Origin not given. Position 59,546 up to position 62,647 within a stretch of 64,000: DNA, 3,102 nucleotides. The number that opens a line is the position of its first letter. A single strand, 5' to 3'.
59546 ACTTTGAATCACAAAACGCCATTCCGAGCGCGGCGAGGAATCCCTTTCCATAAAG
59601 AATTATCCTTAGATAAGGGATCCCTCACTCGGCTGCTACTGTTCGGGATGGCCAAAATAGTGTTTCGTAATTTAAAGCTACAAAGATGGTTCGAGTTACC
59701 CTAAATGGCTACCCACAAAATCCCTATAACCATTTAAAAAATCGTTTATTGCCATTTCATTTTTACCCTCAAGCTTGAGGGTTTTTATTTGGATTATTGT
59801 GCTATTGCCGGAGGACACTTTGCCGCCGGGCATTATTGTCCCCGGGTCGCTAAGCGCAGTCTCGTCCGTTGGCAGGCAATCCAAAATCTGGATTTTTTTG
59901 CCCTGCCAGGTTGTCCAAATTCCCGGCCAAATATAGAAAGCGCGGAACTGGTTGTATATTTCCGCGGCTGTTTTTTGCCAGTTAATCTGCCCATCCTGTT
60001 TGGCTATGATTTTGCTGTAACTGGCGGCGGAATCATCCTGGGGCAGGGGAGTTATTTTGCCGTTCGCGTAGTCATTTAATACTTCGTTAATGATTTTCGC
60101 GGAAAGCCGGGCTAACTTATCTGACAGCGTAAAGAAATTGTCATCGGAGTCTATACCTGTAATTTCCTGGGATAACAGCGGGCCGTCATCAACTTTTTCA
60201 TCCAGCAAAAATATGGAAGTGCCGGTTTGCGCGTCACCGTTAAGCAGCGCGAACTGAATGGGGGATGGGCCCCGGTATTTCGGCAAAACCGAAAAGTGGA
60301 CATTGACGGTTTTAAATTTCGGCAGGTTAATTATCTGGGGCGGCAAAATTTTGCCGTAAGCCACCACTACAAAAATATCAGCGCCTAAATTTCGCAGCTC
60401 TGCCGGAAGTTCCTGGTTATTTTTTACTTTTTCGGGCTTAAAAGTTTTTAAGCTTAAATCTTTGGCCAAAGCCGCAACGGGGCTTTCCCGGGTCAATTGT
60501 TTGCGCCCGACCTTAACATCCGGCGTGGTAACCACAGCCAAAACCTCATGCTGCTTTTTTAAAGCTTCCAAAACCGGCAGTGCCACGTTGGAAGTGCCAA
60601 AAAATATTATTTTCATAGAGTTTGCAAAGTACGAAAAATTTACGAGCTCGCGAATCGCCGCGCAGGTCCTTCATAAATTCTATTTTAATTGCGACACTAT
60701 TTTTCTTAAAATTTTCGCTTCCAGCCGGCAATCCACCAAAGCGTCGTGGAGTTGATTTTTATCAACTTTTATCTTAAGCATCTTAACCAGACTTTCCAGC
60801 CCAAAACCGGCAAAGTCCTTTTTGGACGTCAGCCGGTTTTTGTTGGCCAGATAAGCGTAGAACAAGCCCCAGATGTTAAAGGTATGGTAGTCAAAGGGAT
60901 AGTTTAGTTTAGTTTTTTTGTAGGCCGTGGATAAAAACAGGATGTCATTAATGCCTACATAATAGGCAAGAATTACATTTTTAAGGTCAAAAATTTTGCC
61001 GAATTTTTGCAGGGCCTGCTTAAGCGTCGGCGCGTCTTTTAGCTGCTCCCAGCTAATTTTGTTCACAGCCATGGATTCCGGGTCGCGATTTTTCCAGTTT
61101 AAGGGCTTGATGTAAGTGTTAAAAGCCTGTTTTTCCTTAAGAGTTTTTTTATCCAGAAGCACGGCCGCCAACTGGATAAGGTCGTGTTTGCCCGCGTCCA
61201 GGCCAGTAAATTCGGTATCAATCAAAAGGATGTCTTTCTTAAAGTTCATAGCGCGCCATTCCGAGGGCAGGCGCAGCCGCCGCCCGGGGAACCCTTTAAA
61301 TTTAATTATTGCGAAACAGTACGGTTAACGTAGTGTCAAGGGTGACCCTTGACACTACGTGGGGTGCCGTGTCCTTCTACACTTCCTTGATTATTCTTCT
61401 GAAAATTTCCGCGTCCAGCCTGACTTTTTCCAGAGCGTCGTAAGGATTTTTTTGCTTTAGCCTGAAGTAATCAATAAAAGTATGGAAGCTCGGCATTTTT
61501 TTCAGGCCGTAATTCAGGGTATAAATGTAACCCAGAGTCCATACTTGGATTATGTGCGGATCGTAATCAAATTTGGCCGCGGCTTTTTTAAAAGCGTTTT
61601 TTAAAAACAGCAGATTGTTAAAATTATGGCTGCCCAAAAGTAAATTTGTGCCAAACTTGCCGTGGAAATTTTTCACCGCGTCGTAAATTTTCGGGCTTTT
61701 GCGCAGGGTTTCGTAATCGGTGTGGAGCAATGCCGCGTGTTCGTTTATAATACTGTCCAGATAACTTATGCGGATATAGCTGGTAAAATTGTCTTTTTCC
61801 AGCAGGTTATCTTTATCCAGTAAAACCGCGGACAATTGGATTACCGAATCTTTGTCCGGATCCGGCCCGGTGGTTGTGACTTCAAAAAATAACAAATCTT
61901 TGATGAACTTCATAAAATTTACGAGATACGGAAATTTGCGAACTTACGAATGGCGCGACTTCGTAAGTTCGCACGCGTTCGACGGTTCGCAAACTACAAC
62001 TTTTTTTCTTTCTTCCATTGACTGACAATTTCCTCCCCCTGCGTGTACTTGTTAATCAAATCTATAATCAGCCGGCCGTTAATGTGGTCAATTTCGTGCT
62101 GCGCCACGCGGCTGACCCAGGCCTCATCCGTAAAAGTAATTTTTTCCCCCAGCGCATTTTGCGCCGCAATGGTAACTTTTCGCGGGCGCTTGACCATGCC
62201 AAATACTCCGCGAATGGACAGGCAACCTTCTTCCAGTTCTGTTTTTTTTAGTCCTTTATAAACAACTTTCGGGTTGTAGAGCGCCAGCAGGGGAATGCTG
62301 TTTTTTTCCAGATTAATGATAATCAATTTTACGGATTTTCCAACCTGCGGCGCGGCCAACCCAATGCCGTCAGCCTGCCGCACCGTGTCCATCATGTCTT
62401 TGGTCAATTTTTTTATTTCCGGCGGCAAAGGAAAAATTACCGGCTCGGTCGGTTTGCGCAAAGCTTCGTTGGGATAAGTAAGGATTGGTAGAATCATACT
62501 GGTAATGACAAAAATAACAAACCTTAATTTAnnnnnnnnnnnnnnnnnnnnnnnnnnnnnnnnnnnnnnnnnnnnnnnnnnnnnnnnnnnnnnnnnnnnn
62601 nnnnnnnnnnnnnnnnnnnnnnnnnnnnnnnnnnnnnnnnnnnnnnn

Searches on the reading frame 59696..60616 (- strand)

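Call 11: search_protein_families(library=pfam, proteins=[window:59696-60616:-])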
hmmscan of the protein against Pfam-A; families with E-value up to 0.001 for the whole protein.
window:59696-60616:- (306 aa): 2 families
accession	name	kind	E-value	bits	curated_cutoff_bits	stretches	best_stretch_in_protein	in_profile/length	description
PF00551.24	Formyl_trans_N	-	3e-37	128.6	26.1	1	1-180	1-181/181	Formyl transferase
PF02911.23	Formyl_trans_C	-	4.3e-23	81.8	21.1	1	204-298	2-100/100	Formyl transferase, C-terminal domain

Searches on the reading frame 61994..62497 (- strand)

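Call 11: search_protein_families(library=pfam, proteins=[window:61994-62497:-])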
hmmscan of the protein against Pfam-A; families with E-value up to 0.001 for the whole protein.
window:61994-62497:- (167 aa): 1 family
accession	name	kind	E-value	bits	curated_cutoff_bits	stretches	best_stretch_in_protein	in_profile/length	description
PF01327.26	Pep_deformylase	-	3.8e-43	147.2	22.8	1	3-151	2-153/156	Polypeptide deformylase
